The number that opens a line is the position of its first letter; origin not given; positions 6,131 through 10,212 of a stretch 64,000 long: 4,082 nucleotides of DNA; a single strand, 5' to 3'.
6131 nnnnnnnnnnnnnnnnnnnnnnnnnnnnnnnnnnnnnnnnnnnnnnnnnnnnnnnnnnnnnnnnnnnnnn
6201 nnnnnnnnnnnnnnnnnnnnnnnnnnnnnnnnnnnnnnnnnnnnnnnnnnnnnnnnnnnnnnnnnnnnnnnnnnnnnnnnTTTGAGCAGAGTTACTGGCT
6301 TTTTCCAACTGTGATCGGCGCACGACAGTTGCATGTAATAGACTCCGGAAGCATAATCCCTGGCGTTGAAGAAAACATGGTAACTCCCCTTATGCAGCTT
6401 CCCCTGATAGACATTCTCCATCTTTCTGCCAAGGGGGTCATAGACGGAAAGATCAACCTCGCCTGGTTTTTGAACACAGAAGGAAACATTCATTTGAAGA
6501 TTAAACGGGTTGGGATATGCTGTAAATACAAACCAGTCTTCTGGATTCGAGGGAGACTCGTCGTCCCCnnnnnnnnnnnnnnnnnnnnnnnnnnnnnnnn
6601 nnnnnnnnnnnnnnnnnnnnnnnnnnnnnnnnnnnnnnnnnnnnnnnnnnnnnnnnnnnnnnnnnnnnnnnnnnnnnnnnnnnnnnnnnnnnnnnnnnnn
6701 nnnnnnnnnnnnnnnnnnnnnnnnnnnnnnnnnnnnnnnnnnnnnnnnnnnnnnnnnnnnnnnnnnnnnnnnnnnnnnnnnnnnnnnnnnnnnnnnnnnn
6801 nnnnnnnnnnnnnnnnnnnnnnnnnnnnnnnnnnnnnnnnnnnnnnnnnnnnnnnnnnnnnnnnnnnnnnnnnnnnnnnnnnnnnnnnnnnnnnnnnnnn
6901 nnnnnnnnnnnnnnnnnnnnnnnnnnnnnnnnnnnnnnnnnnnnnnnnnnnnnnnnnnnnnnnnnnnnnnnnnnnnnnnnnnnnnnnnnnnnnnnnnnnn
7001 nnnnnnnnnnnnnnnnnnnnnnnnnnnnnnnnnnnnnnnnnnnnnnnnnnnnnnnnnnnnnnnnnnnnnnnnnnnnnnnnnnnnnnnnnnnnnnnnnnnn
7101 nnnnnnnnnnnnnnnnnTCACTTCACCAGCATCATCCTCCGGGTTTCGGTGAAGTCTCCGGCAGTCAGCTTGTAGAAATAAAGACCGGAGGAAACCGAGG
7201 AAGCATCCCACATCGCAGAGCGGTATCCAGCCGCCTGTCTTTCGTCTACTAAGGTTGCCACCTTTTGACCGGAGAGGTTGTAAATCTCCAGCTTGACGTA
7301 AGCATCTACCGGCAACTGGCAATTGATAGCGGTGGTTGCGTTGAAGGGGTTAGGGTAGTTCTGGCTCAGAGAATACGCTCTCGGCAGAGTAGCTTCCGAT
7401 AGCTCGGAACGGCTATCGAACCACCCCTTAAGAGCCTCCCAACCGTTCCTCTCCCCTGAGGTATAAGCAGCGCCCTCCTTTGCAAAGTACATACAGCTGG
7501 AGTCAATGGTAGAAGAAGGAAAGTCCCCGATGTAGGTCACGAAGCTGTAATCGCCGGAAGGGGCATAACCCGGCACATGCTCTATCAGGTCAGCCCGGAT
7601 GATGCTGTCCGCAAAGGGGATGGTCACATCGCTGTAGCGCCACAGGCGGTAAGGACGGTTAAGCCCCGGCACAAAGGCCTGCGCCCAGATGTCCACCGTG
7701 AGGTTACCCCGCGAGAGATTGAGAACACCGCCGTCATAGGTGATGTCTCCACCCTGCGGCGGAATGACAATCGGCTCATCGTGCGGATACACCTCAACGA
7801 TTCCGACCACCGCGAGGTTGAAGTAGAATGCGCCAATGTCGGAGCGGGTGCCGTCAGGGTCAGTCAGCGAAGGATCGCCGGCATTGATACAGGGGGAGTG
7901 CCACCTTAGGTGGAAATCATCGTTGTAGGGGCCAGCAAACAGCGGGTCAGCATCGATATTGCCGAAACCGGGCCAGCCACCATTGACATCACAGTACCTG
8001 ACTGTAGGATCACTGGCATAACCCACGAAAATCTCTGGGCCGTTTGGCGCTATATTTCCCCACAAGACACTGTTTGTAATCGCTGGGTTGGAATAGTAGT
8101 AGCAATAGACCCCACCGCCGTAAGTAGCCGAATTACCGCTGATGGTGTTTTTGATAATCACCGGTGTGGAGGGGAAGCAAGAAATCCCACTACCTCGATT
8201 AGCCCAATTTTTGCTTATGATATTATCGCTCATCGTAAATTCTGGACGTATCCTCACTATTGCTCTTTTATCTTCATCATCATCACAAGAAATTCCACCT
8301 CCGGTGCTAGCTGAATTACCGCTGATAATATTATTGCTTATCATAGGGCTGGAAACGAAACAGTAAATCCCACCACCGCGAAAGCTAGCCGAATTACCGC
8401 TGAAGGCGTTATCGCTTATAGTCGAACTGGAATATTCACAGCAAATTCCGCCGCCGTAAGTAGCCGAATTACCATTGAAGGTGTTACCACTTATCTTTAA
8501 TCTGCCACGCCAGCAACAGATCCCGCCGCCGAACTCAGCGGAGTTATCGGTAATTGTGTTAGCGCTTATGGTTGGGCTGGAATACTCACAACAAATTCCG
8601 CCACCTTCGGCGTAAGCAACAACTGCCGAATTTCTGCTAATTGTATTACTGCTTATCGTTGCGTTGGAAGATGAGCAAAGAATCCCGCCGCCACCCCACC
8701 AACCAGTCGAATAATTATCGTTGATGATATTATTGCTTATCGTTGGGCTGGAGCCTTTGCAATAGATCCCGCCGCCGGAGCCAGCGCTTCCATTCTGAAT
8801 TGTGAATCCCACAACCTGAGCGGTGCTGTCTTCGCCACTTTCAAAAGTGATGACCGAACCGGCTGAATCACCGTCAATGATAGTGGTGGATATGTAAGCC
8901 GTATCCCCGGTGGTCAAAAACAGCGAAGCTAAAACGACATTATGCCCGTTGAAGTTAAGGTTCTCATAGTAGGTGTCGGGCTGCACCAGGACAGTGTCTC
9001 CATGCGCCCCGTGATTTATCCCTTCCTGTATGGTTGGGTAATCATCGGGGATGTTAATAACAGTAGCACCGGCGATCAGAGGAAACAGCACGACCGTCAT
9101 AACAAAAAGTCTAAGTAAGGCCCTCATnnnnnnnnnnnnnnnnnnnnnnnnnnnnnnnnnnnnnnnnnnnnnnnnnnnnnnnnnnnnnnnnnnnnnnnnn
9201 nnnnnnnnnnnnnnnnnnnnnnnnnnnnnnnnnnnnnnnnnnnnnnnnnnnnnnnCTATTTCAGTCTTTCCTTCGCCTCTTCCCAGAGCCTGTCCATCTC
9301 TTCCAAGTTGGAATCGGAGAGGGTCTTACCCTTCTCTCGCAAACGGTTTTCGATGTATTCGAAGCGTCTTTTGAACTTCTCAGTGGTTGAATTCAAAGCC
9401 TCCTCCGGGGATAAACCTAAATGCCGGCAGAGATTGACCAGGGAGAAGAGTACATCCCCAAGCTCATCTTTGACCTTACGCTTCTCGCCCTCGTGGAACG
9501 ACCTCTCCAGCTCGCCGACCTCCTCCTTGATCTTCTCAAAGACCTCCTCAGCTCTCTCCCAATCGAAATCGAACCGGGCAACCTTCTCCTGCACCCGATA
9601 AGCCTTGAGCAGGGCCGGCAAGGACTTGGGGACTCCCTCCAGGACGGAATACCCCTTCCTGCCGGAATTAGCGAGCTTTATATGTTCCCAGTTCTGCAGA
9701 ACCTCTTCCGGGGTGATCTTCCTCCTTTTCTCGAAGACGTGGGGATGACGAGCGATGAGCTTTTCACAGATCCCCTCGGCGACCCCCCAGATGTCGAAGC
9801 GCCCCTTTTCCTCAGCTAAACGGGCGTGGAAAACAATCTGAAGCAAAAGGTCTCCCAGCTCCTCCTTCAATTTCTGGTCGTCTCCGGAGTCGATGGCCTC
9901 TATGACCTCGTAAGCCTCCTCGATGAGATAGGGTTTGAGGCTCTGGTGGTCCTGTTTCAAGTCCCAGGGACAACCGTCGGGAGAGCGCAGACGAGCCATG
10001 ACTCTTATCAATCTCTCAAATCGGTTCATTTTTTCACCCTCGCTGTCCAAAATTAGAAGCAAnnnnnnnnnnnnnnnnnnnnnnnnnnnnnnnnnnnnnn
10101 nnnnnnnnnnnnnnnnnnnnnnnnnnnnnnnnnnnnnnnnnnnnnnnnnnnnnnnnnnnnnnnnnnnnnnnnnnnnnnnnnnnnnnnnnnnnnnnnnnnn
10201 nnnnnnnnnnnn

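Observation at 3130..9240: Tandem array of Pmp-like beta-helix T9SS cargo paralogs with near-identical 5' leaders, a mosaic internally deleted pseudogene, and orphan CTD tails. Evidence of ongoing gene conversion.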

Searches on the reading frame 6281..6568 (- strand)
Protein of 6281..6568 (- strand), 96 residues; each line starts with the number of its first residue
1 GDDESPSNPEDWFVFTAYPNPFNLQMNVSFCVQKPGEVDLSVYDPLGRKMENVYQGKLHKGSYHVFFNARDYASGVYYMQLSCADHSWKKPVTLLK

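Call 51: search_protein_families(library=ncbifam, proteins=[window:6281-6568:-], max_evalue=0.001)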
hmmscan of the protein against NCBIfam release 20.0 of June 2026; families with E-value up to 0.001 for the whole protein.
window:6281-6568:- (96 aa): 3 families
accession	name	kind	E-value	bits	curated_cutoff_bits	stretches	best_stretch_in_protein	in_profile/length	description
TIGR04183.1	Por_Secre_tail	domain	9.2e-07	28.8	23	1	17-87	1-64/72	T9SS type A sorting domain-containing protein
NF038113.1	T9SSA_dep_M36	equivalog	1.1e-06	27.1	885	1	15-90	793-864/869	T9SS-dependent M36 family metallopeptidase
NF052323.1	T9SSA_dep_M6i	equivalog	0.00046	18.2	600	1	18-83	961-1026/1043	T9SS-dependent M6-like inactivated metalloprotease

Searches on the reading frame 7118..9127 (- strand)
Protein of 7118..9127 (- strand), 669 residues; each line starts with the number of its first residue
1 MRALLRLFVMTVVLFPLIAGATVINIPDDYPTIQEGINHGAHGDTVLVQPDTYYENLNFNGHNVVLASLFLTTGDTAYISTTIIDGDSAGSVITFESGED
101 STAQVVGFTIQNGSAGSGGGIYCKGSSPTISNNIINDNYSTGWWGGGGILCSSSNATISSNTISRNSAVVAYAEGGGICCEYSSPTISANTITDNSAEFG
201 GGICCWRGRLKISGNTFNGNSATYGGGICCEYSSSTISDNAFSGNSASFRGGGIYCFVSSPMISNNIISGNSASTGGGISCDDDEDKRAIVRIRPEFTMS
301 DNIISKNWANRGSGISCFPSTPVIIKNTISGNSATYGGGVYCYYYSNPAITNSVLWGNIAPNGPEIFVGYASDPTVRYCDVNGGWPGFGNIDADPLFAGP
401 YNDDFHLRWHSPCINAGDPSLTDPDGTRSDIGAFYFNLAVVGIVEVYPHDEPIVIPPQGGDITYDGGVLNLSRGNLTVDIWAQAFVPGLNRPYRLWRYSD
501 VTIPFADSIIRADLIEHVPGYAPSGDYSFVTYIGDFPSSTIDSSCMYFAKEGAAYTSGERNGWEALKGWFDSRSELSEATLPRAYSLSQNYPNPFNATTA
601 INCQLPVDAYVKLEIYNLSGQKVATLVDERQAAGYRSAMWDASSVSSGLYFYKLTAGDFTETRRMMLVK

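Call 7: search_protein_families(library=pfam, proteins=[window:7118-9127:-], max_evalue=0.01)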
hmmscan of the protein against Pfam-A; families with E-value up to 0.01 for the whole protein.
window:7118-9127:- (669 aa): 3 families
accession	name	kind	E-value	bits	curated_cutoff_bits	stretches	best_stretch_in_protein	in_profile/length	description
PF18962.6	Por_Secre_tail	-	6.4e-09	36.4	27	1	591-664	2-72/75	Secretion system C-terminal sorting domain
PF02415.23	Chlam_PMP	-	4.3e-06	26.9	20.6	0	216-231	3-19/19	Chlamydia polymorphic membrane protein (Chlamydia_PMP) repeat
PF13860.13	FlgD_ig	-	0.0012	19.3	27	1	598-656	9-75/79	FlgD Ig-like domain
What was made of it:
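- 7118..9127 (-): Paralog B, 669 aa: signal peptide, beta-helix (8 GGG[IV] coils), beta-sandwich domain and T9SS type A CTD. Pfam Por_Secre_tail 36.4 bits and Chlam_PMP 26.9 bits (call 7).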

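Call 13: find_encoding_contigs(protein=window:7118-9127:-, flank=10000, max_places=6)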
Protein window:7118-9127:- (669 aa): no gene with exactly this product is on record in the collection.

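Call 14: find_homologous_proteins(query=window:7118-9127:-, max_evalue=1e-10)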
Query window:7118-9127:- (669 aa): 5013 proteins with E <= 1e-10 among 8000 candidates; the best 120 are listed.
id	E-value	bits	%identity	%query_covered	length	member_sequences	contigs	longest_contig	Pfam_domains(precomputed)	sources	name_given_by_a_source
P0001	0.0e+0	1448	93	100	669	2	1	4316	PF07602.18,PF18962.8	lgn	-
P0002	3.0e-261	887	64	100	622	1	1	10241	PF18962.8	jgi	-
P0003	1.6e-254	864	54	100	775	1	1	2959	PF13229.13,PF02415.24,PF18962.8,PF05048.20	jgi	-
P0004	3.9e-247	840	40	64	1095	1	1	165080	PF13229.13,PF18962.8,PF17161.11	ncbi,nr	ncbi:MAG: T9SS type A sorting domain-containing protein [candidate division Zixibacteria bacterium]|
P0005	3.2e-240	817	52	40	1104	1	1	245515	PF13229.13,PF07602.18,PF18962.8,PF22842.4,PF13860.13,PF17161.11,PF05048.20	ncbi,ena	-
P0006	3.7e-240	817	49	85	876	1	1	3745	PF13229.13,PF02415.24,PF18962.8,PF05048.20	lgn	-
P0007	2.3e-233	794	55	100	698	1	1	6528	PF18962.8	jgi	jgi:predicted outer membrane repeat protein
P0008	2.1e-230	785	45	68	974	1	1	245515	PF13229.13,PF02415.24,PF18203.7,PF17161.11,PF05048.20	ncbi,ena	-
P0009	1.5e-228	779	54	100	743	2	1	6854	PF13229.13,PF02415.24,PF18962.8,PF05048.20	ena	-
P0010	3.7e-227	774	64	85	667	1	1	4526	PF02415.24,PF18962.8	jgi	-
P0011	5.6e-226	770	55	78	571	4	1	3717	PF07602.18,PF18962.8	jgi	-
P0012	4.8e-225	767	57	100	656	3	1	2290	PF18962.8,PF13860.13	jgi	-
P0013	5.3e-224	764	55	78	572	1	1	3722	PF07602.18,PF18962.8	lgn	-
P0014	3.8e-223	761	58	100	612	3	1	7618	PF13229.13,PF18962.8,PF13860.13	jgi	-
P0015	1.7e-222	759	57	73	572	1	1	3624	PF07602.18,PF18962.8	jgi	-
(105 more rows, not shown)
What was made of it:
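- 7118..9127 (-): Ortholog P0001 is 93% identical (call 14).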

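Call 15: find_encoding_contigs(protein=P0001, flank=10000, max_places=6)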
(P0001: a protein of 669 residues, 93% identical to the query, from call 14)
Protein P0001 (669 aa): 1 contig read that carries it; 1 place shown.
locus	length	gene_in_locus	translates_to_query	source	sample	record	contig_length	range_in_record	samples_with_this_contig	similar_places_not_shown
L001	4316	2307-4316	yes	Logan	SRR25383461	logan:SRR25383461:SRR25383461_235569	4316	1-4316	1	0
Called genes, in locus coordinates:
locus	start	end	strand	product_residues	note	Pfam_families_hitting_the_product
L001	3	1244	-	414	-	?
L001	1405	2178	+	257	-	PF01503:PRA-PH (faint), PF03819:MazG, PF12643:MazG-like (faint), PF03819:MazG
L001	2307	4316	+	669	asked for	PF07602:DUF1565 (faint), PF18962:Por_Secre_tail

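Call 16: find_encoding_contigs(protein=P0002, flank=10000, max_places=6)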
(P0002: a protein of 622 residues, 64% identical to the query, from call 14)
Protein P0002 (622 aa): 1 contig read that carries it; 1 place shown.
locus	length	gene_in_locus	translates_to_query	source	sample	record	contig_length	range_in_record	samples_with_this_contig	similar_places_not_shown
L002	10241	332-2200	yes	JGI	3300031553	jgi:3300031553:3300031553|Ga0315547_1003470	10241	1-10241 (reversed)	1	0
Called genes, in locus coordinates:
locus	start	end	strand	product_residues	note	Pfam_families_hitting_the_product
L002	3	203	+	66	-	?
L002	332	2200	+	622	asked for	PF18962:Por_Secre_tail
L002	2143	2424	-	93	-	-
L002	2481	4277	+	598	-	PF00654:Voltage_CLC, PF00571:CBS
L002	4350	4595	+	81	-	PF07927:HicA_toxin (weak)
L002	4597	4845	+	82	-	PF15970:HicB-like_2 (weak), PF21748:UPF0150 (weak), PF15919:HicB_lk_antitox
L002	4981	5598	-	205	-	PF01725:Ham1p_like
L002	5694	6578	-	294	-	PF10092:DUF2330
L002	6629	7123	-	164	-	PF03773:ArsP_1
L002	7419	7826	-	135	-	PF01850:PIN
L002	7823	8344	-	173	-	-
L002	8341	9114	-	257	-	-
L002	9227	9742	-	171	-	PF00149:Metallophos (weak), PF12850:Metallophos_2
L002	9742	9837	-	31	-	-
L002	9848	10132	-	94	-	PF00216:Bac_DNA_binding, PF18291:HU-HIG, PF14908:HU-CCDC81_euk_1 (weak)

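Call 51: search_protein_families(library=ncbifam, proteins=[window:7118-9127:-], max_evalue=0.001)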
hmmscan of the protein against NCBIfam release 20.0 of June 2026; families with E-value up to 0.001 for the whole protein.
window:7118-9127:- (669 aa): 7 families
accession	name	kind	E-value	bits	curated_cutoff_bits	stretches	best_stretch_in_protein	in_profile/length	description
TIGR04183.1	Por_Secre_tail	domain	2.4e-11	43.5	23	1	591-666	2-70/72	T9SS type A sorting domain-containing protein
NF052323.1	T9SSA_dep_M6i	equivalog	3e-09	35.4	600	1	590-664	960-1033/1043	T9SS-dependent M6-like inactivated metalloprotease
TIGR01376.1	POMP_repeat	repeat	5e-08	32.4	15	0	216-231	6-22/28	polymorphic outer membrane protein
TIGR04247.1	NosD_copper_fam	subfamily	7.5e-07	28.1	300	1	33-281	1-224/377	nitrous oxide reductase family maturation protein NosD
NF038113.1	T9SSA_dep_M36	equivalog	1.2e-05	23.7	885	1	588-666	793-867/869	T9SS-dependent M36 family metallopeptidase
TIGR03804.1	para_beta_helix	repeat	0.00036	20.2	19.45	0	150-196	4-43/44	parallel beta-helix repeat protein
NF047854.1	LIC10774_subfam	equivalog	0.00099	18.1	380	0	73-196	142-268/358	LIC10774/LIC10365 family surface protein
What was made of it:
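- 7118..9127 (-): TIGR04183 43.5 bits and TIGR01376 32.4 bits (call 51).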

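Call 73: predict_structure(alignment_id=A6)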
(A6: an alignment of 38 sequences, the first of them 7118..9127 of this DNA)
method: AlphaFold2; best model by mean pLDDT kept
length: 669 residues; sequences in the alignment: 38
mean_pLDDT: 76.7   pTM: 0.60
mean pLDDT of the five models: 76.7, 75.8, 74.7, 71.3, 71.0
residues with pLDDT >= 90: 279; 70-90: 192; 50-70: 86; < 50: 112
segments of 3 or more residues with pLDDT < 50: 13-19, 287-293, 393-439, 553-596
pLDDT, mean of each block of 10 residues (from residue 1): 49 46 91 96 94 97 96 90 94 96 97 91 97 97 86 97 93 83 96 96 94 98 96 94 97 94 95 96 62 67 93 92 89 91 91 84 87 85 67 42 34 34 34 36 68 72 74 77 67 70 73 76 70 65 67 43 35 26 26 45 78 85 89 78 70 85 67
secondary structure, 60 per line:
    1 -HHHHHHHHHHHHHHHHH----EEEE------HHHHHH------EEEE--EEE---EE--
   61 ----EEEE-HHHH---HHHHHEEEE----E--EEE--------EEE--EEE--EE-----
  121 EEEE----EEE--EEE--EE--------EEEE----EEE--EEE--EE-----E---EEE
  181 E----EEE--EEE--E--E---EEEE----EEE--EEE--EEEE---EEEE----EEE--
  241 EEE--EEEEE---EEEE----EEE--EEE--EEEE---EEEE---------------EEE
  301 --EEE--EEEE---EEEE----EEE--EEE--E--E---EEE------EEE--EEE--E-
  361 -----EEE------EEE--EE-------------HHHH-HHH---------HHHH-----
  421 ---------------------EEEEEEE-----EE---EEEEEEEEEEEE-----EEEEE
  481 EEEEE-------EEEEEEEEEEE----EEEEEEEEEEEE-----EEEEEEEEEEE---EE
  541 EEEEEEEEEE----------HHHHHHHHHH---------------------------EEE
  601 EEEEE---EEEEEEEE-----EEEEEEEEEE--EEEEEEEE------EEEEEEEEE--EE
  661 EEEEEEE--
elements in order: H2-18 E23-26 H33-38 E45-48 E51-53 E65-68 H70-73 H77-81 E82-85 E93-95 E104-106 E109-111 E121-124 E129-131 E134-136 E149-152 E157-159 E162-164 E178-181 E186-188 E191-193 E203-206 E211-213 E216-218 E221-224 E228-231 E236-238 E241-243 E246-250 E254-257 E262-264 E267-269 E272-275 E279-282 E298-300 E303-305 E308-311 E315-318 E323-325 E328-330 E340-342 E349-351 E354-356 E366-368 E375-377 H395-398 H412-415 E442-448 E459-470 E476-485 E493-503 E508-519 E525-535 E539-550 H561-570 E598-605 E609-616 E622-631 E634-641 E648-656 E659-667
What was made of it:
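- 7118..9127 (-): AF2 model with residues 20-385 as a beta-helix at pLDDT above 90 (call 73).
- On T9SS type A cargo protein: The AF2 model has a helix at residues 2-18 (call 73).
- On Right-handed parallel beta-helix (PbH1) proteins: The AF2 model of B has residues 20-385 at pLDDT above 90 with three-strand coils (call 73).
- On Chlamydial Pmp family: The C-terminus is a T9SS CTD beta-sandwich (calls 7, 51, 73).
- The AF2 model of B shows a beta-helix at residues 20-385 with pLDDT above 90, then a beta-sandwich, then a CTD sandwich (call 73).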

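Call 76: fold_search(model_id=the predicted structure, library=pdb)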
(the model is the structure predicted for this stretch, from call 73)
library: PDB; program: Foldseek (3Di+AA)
matches with E <= 10: 1814; with E <= 0.001: 85
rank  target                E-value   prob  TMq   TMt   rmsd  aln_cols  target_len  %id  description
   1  4kkq_A                1.2e-07  1.00  0.15  0.40  12.8       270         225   12  Crystal structure of Vibrio cholerae RbmA (crystal form 1) (released 2013-05-22)
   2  4kkr_A                1.4e-07  1.00  0.16  0.41  14.3       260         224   13  Crystal structure of Vibrio cholerae RbmA (crystal form 3) (released 2013-05-22)
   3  4kkp_B                2.0e-07  1.00  0.14  0.36  13.8       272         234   14  Crystal structure of Vibrio cholerae RbmA (crystal form 2) (released 2013-05-22)
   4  4be6_A                2.2e-07  1.00  0.16  0.43  13.4       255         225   14  V. cholera biofilm scaffolding protein RbmA (released 2013-12-18)
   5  4kkp_A                3.6e-07  1.00  0.16  0.43  12.8       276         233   14  Crystal structure of Vibrio cholerae RbmA (crystal form 2) (released 2013-05-22)
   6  4kkq_B                3.7e-07  1.00  0.17  0.43  13.5       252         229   14  Crystal structure of Vibrio cholerae RbmA (crystal form 1) (released 2013-05-22)
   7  4be5_A                5.1e-07  1.00  0.15  0.40  13.7       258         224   14  V. cholera biofilm scaffolding protein RbmA (released 2013-12-18)
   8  8jmw_A                6.7e-07  1.00  0.14  0.17  16.8       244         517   13  Fibril form of serine peptidase Vpr (released 2023-12-06)
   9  5g50_B                1.1e-05  1.00  0.15  0.39  13.9       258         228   14  Vibrio cholerae scaffolding protein RbmA in complex with magnesium. (released 2017-11-29)
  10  7yzx_A                1.4e-05  1.00  0.12  0.10  25.4       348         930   10  ScpA from Streptococcus pyogenes, D783A mutant. (released 2022-08-31)
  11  1xf1_A                1.4e-05  1.00  0.12  0.10  24.6       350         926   13  Structure of C5a peptidase- a key virulence factor from Streptococcus (released 2005-11-22)
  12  1nug_B                1.6e-05  1.00  0.12  0.12  18.2       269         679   10  Role of Calcium Ions in the Activation and Activity of the Transglutaminase 3 Enzyme (2 calciums, 1 Mg, inactive form) (released 2003-04-22)
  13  8bty_A                2.8e-05  1.00  0.12  0.10  25.5       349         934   11  Structure of the active form of ScpB, the C5a-peptidase from Streptococcus agalactiae. (released 2023-11-15)
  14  6kzb_C                3.3e-05  1.00  0.14  0.14  15.5       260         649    8  Transglutaminase2 complexed with calcium (released 2020-12-09)
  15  6a8p_C                3.3e-05  1.00  0.13  0.13  15.6       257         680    8  Transglutaminase 2 mutant G224V in complex with GTP (released 2018-09-26)
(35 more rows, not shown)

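Call 77: search_solved_structures(query=A6, max_evalue=0.01)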
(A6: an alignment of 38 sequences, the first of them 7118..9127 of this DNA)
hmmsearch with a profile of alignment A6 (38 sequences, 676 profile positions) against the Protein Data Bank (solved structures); distinct sequences matched with E-value up to 0.01: 3.
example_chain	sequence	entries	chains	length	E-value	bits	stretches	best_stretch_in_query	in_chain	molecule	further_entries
9rx2_A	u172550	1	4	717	6.5e-08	34.5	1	51-428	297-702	Parallel beta-helix repeat protein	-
9cdu_A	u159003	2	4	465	4.4e-05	25.1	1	169-372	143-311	Rhombotarget A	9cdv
6qps_A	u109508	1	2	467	0.0034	18.9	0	185-292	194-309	Polysaccharide Lyase Family 6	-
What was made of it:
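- On Right-handed parallel beta-helix (PbH1) proteins: The PDB profile search hit 9rx2, 'parallel beta-helix repeat protein', at E 6.5e-8 (call 77).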

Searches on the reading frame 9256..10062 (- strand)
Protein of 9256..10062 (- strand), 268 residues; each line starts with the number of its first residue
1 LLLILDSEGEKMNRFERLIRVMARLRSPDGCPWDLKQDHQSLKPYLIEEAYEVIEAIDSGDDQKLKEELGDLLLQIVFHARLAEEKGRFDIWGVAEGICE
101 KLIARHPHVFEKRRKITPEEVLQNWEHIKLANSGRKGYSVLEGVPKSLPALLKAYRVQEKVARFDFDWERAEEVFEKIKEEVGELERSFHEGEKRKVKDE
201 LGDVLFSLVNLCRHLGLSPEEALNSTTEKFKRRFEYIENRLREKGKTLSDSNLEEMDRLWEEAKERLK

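Call 7: search_protein_families(library=pfam, proteins=[window:9256-10062:-], max_evalue=0.01)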
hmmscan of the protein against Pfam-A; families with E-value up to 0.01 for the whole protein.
window:9256-10062:- (268 aa): 3 families
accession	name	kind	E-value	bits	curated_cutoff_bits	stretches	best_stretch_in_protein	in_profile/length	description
PF03819.22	MazG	-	4.6e-42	142.6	22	2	37-110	1-74/74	MazG nucleotide pyrophosphohydrolase domain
PF01503.22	PRA-PH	-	3.8e-13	50.1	21.3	2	167-225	21-81/86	Phosphoribosyl-ATP pyrophosphohydrolase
PF12643.12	MazG-like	-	1.3e-08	35.5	27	1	178-242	15-78/85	MazG-like family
